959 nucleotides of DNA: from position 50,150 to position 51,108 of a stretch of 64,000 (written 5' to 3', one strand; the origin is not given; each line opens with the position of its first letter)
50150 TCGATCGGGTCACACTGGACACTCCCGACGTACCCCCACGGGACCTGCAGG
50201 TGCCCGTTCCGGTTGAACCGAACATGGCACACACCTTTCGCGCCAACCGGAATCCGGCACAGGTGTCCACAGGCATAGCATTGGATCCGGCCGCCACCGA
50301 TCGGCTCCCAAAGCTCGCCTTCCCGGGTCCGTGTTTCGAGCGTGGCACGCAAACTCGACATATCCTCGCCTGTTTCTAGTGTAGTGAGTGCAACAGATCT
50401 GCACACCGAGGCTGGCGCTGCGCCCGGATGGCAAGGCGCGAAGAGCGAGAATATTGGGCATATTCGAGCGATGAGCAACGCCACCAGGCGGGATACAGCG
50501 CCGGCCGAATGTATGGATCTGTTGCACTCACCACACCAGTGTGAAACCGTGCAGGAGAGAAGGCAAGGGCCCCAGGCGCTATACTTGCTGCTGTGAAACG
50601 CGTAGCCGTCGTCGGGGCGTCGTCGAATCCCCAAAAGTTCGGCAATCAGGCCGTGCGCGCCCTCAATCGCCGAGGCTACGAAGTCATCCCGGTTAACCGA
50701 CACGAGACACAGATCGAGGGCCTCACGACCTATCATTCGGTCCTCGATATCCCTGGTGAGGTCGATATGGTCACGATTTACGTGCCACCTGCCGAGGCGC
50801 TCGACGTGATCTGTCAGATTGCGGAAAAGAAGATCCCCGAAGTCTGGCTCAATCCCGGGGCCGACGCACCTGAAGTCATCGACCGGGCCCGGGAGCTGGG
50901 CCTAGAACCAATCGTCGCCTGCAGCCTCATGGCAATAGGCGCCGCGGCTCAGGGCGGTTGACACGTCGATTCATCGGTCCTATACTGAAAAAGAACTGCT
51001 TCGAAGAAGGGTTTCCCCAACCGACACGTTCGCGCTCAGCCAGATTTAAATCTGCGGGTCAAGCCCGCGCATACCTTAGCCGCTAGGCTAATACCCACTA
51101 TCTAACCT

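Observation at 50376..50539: Third foldback copy has different arm sequences that remain self-complementary (compensatory changes)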

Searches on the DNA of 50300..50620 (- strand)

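Call 68: search_rna_families(source=window, start=50300, end=50620, threshold=evalue, max_evalue=10)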
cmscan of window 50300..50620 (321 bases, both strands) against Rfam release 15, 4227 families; matches with E-value up to 10: 1.
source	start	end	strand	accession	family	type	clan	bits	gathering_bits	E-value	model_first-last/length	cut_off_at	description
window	50577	50603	+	RF02051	STnc450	Gene; sRNA;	-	11.7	37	9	1-57/57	no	Enterobacterial sRNA STnc450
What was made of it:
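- On Known RNA family (Rfam 15): Nothing relevant appeared at E up to 10 around copy 3 (call 68).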

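Call 70: search_dna_similar(query=window:50376-50539:-, collection=plasmids, mode=distant, max_evalue=0.001)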
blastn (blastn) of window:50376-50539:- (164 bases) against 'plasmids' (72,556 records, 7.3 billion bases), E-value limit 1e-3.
No match.

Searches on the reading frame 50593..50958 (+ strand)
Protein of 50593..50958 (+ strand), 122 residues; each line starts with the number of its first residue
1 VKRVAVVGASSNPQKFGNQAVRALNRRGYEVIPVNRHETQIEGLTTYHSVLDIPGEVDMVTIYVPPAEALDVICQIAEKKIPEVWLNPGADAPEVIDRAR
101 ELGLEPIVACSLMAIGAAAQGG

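Call 28: find_encoding_contigs(protein=window:50593-50958:+, flank=10000, max_places=10)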
Protein window:50593-50958:+ (122 aa): 3 contigs read that carry it; 3 places shown.
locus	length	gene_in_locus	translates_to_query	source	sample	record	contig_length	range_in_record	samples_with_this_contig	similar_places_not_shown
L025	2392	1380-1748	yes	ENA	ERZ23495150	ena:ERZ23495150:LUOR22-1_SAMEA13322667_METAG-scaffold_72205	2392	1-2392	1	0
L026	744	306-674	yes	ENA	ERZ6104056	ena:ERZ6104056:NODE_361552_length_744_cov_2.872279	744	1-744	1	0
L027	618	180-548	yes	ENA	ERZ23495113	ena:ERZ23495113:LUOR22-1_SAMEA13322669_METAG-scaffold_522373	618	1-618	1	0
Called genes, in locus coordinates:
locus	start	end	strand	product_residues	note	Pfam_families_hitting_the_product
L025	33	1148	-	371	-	PF04055:Radical_SAM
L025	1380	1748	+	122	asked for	PF02629:CoA_binding, PF13380:CoA_binding_2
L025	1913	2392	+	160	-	?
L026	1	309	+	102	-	?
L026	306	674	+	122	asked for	PF02629:CoA_binding, PF13380:CoA_binding_2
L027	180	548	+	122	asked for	PF02629:CoA_binding, PF13380:CoA_binding_2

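Call 31: find_homologous_proteins(query=window:50593-50958:+, max_evalue=1e-20)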
Query window:50593-50958:+ (122 aa): 1924 proteins with E <= 1e-20 among 2012 candidates; the best 120 are listed.
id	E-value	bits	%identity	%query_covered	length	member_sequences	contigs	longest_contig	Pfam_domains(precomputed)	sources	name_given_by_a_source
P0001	9.3e-74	263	100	100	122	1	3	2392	PF02629.26,PF13380.13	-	-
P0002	9.3e-73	260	99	100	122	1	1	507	PF02629.26,PF13380.13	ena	-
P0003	2.3e-71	255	97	100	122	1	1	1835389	PF02629.26,PF13380.13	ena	-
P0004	1.3e-69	250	95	100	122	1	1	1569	PF02629.26,PF13380.13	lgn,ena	-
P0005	6.4e-69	247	93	100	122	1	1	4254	PF02629.26,PF13380.13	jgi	jgi:hypothetical protein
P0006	3.6e-62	226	84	100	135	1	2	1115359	PF02629.26,PF13380.13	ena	-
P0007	1.8e-57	210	77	100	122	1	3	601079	PF02629.26,PF13380.13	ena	-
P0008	1.5e-54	201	74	100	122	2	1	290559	PF02629.26,PF13380.13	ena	-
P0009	2.1e-53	197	73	100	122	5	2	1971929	PF02629.26,PF13380.13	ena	-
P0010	2.9e-53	197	73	100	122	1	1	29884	PF02629.26,PF13380.13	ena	-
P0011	2.9e-52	194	74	95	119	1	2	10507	PF02629.26,PF13380.13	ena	-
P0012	4.8e-52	193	75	98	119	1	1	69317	PF02629.26,PF13380.13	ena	-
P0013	5.8e-52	193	71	100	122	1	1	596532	PF02629.26,PF13380.13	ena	-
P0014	7.8e-52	192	74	95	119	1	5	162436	PF02629.26,PF13380.13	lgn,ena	-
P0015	8.7e-52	192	71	97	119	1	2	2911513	PF02629.26,PF13380.13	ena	-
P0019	2.0e-50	188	74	96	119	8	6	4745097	PF02629.26,PF13380.13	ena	-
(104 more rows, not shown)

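Call 32: find_encoding_contigs(protein=P0003, flank=10000, max_places=3)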
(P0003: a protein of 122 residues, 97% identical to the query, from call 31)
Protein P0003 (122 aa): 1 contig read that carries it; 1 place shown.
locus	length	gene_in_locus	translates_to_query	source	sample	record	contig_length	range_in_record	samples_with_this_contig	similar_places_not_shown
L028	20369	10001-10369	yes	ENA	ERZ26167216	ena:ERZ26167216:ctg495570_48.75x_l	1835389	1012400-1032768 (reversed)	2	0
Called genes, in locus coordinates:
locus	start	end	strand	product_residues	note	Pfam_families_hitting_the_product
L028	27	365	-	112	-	PF11950:DUF3467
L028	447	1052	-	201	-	PF01726:LexA_DNA_bind, PF00717:Peptidase_S24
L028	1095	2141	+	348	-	PF00294:PfkB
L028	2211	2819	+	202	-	-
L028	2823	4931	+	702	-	PF17191:RecG_wedge, PF01336:tRNA_anti-codon, PF00270:DEAD, PF04851:ResIII, PF00271:Helicase_C, PF22590:Cas3-like_C_2 (weak), PF19833:RecG_dom3_C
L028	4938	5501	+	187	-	PF03602:Cons_hypoth95, PF05175:MTS (weak), PF06325:PrmA (weak)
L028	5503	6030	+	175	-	PF01467:CTP_transf_like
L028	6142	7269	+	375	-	PF00155:Aminotran_1_2, PF01041:DegT_DnrJ_EryC1, PF01053:Cys_Met_Meta_PP (weak)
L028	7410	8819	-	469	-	PF01565:FAD_binding_4, PF02913:FAD-oxidase_C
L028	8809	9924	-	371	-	PF04055:Radical_SAM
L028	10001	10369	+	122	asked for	PF02629:CoA_binding, PF13380:CoA_binding_2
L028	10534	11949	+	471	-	PF07498:Rho_N, PF07497:Rho_RNA_bind, PF00006:ATP-synt_ab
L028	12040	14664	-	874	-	PF02861:Clp_N, PF23569:NBD_SMAX1, PF00004:AAA, PF17871:AAA_lid_9, PF07724:AAA_2, PF00004:AAA, PF07728:AAA_5, PF10431:ClpB_D2-small, +7 more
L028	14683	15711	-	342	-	PF00226:DnaJ, PF01556:DnaJ_C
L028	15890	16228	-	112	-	PF00376:MerR, PF13411:MerR_1, PF13591:MerR_2 (weak)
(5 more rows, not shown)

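Call 33: find_encoding_contigs(protein=P0006, flank=10000, max_places=3)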
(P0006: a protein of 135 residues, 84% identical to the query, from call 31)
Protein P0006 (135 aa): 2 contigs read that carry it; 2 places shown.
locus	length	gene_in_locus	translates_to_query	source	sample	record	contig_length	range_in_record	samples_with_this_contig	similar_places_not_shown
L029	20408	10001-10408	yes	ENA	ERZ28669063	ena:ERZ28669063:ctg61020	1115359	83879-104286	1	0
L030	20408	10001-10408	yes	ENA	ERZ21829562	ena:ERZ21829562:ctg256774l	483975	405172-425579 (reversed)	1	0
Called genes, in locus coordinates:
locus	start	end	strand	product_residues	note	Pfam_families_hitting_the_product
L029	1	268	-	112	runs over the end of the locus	PF11950:DUF3467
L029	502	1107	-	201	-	PF01726:LexA_DNA_bind, PF00717:Peptidase_S24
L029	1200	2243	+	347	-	PF00294:PfkB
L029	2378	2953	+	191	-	-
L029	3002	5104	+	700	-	PF17191:RecG_wedge, PF01336:tRNA_anti-codon, PF00270:DEAD, PF04851:ResIII, PF00271:Helicase_C, PF22590:Cas3-like_C_2 (weak), PF19833:RecG_dom3_C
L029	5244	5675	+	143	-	PF03602:Cons_hypoth95, PF05175:MTS (weak)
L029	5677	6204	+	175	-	PF01467:CTP_transf_like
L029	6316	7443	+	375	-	PF00155:Aminotran_1_2, PF01041:DegT_DnrJ_EryC1, PF01053:Cys_Met_Meta_PP (weak)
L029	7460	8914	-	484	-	PF01565:FAD_binding_4, PF02913:FAD-oxidase_C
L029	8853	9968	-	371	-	PF04055:Radical_SAM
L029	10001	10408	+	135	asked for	PF02629:CoA_binding, PF13380:CoA_binding_2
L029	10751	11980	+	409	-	PF07498:Rho_N, PF07497:Rho_RNA_bind, PF00006:ATP-synt_ab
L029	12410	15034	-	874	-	PF02861:Clp_N, PF23569:NBD_SMAX1, PF00004:AAA, PF17871:AAA_lid_9, PF07724:AAA_2, PF00004:AAA, PF07728:AAA_5, PF10431:ClpB_D2-small, +7 more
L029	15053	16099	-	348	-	PF00226:DnaJ, PF01556:DnaJ_C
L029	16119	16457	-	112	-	PF00376:MerR, PF13411:MerR_1, PF13591:MerR_2 (weak)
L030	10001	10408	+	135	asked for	PF02629:CoA_binding, PF13380:CoA_binding_2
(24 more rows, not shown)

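Call 34: find_encoding_contigs(protein=P0007, flank=10000, max_places=3)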
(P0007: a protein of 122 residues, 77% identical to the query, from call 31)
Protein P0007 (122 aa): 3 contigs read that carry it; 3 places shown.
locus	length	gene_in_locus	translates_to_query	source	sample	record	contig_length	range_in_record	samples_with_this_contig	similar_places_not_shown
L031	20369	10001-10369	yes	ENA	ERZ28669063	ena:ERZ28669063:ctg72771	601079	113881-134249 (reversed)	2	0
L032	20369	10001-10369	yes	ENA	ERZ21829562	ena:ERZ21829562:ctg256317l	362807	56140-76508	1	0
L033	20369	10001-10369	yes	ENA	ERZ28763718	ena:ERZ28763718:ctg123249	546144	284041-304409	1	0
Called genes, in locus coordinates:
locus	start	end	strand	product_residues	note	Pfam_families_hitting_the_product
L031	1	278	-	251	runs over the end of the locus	PF00398:RrnaAD, PF13649:Methyltransf_25 (weak), PF08241:Methyltransf_11 (weak)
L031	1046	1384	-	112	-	PF11950:DUF3467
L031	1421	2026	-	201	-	PF01726:LexA_DNA_bind, PF00717:Peptidase_S24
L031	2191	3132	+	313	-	PF00294:PfkB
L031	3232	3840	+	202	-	-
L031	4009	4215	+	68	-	PF17191:RecG_wedge (weak)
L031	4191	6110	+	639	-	PF01336:tRNA_anti-codon (faint), PF17191:RecG_wedge, PF00270:DEAD, PF04851:ResIII, PF00271:Helicase_C, PF22590:Cas3-like_C_2 (weak), PF19833:RecG_dom3_C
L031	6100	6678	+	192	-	PF03602:Cons_hypoth95, PF05175:MTS (weak)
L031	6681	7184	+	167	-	PF01467:CTP_transf_like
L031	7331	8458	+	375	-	PF00155:Aminotran_1_2, PF01041:DegT_DnrJ_EryC1 (weak)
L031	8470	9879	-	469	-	PF01565:FAD_binding_4, PF02913:FAD-oxidase_C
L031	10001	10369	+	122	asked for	PF02629:CoA_binding, PF13380:CoA_binding_2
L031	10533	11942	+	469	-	PF07498:Rho_N, PF07497:Rho_RNA_bind, PF00006:ATP-synt_ab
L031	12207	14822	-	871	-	PF02861:Clp_N, PF13191:AAA_16 (weak), PF23569:NBD_SMAX1, PF00004:AAA, PF17871:AAA_lid_9, PF07724:AAA_2, PF07728:AAA_5, PF10431:ClpB_D2-small, +6 more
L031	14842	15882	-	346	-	PF00226:DnaJ, PF01556:DnaJ_C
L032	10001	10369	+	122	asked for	PF02629:CoA_binding, PF13380:CoA_binding_2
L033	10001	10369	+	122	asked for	PF02629:CoA_binding, PF13380:CoA_binding_2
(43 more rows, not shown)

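Call 81: find_encoding_contigs(protein=P0009, flank=10000, max_places=2)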
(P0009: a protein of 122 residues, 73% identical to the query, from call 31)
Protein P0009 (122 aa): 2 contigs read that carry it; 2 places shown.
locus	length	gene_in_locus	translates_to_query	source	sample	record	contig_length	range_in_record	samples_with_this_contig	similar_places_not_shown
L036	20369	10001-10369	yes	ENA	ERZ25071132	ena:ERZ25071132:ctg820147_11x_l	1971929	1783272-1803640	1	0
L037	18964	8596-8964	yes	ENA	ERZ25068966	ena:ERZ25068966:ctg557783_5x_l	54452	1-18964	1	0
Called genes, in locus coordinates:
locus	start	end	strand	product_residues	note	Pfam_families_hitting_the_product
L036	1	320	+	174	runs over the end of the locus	-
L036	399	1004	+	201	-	-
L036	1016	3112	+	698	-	PF17191:RecG_wedge, PF01336:tRNA_anti-codon (weak), PF00270:DEAD, PF04851:ResIII, PF00271:Helicase_C, PF22590:Cas3-like_C_2 (weak), PF19833:RecG_dom3_C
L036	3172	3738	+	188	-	PF03602:Cons_hypoth95, PF05175:MTS (weak)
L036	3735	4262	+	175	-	PF01467:CTP_transf_like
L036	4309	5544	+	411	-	PF00155:Aminotran_1_2, PF01053:Cys_Met_Meta_PP (weak)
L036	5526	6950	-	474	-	PF01565:FAD_binding_4, PF02913:FAD-oxidase_C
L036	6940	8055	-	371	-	PF04055:Radical_SAM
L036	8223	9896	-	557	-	PF02366:PMT, PF13231:PMT_2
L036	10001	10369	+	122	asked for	PF02629:CoA_binding, PF13380:CoA_binding_2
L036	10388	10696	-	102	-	-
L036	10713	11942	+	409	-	PF07498:Rho_N, PF07497:Rho_RNA_bind, PF00006:ATP-synt_ab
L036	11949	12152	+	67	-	PF09360:zf-CDGSH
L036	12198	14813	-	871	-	PF02861:Clp_N, PF13191:AAA_16 (weak), PF23569:NBD_SMAX1, PF00004:AAA, PF17871:AAA_lid_9, PF07724:AAA_2, PF07728:AAA_5, PF10431:ClpB_D2-small, +7 more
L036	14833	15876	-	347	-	PF00226:DnaJ, PF01556:DnaJ_C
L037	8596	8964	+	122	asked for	PF02629:CoA_binding, PF13380:CoA_binding_2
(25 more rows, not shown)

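Call 82: find_encoding_contigs(protein=P0019, flank=10000, max_places=4)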
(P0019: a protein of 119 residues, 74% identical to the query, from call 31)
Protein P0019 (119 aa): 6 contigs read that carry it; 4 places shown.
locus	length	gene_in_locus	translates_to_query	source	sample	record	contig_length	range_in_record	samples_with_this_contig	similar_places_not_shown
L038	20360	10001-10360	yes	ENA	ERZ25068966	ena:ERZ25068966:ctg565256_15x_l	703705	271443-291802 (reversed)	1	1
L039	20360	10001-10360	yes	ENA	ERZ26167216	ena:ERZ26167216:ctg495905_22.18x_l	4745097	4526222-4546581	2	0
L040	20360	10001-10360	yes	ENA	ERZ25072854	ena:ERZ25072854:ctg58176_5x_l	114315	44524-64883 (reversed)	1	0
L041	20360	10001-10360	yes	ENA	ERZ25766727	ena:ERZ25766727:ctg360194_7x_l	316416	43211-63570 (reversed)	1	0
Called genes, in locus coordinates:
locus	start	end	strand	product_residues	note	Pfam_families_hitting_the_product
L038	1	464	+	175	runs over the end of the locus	-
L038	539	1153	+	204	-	-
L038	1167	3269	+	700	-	PF17191:RecG_wedge, PF01336:tRNA_anti-codon (weak), PF00270:DEAD, PF04851:ResIII, PF00271:Helicase_C, PF22590:Cas3-like_C_2 (weak), PF19833:RecG_dom3_C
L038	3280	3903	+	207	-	PF03602:Cons_hypoth95, PF05175:MTS (weak), PF13578:Methyltransf_24 (weak), PF13649:Methyltransf_25 (weak)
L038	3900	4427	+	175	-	PF01467:CTP_transf_like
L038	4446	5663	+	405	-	PF00155:Aminotran_1_2, PF01053:Cys_Met_Meta_PP (weak)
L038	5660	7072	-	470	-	PF01565:FAD_binding_4, PF02913:FAD-oxidase_C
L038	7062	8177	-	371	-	PF04055:Radical_SAM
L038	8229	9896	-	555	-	PF02366:PMT, PF13231:PMT_2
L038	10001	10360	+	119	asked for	PF02629:CoA_binding, PF13380:CoA_binding_2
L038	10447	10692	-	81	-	-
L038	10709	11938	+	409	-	PF07498:Rho_N, PF07497:Rho_RNA_bind, PF00006:ATP-synt_ab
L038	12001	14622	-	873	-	PF02861:Clp_N, PF23569:NBD_SMAX1, PF00004:AAA, PF17871:AAA_lid_9, PF07724:AAA_2, PF00004:AAA, PF07728:AAA_5, PF10431:ClpB_D2-small, +10 more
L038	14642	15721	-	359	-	PF00226:DnaJ, PF01556:DnaJ_C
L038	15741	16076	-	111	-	PF00376:MerR, PF13411:MerR_1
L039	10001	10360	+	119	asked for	PF02629:CoA_binding, PF13380:CoA_binding_2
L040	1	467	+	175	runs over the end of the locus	-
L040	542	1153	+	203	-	-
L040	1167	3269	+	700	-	PF17191:RecG_wedge, PF01336:tRNA_anti-codon (weak), PF00270:DEAD, PF04851:ResIII, PF00271:Helicase_C, PF22590:Cas3-like_C_2 (weak), PF19833:RecG_dom3_C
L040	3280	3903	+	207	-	PF03602:Cons_hypoth95, PF05175:MTS (weak), PF13578:Methyltransf_24 (weak), PF13649:Methyltransf_25 (weak)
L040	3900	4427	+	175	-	PF01467:CTP_transf_like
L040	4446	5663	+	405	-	PF00155:Aminotran_1_2, PF01053:Cys_Met_Meta_PP (weak)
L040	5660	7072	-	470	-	PF01565:FAD_binding_4, PF02913:FAD-oxidase_C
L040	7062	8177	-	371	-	PF04055:Radical_SAM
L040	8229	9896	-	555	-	PF02366:PMT, PF13231:PMT_2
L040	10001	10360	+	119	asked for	PF02629:CoA_binding, PF13380:CoA_binding_2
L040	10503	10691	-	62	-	-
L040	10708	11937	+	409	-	PF07498:Rho_N, PF07497:Rho_RNA_bind, PF00006:ATP-synt_ab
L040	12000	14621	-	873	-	PF02861:Clp_N, PF23569:NBD_SMAX1, PF00004:AAA, PF17871:AAA_lid_9, PF07724:AAA_2, PF00004:AAA, PF07728:AAA_5, PF10431:ClpB_D2-small, +10 more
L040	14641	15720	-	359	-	PF00226:DnaJ, PF01556:DnaJ_C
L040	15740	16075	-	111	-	PF00376:MerR, PF13411:MerR_1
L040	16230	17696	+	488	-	PF00209:SNF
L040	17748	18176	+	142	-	PF06491:Disulph_isomer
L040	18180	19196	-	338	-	PF00762:Ferrochelatase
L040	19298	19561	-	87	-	-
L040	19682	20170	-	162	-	PF13358:DDE_3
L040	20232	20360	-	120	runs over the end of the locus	-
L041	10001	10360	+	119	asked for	PF02629:CoA_binding, PF13380:CoA_binding_2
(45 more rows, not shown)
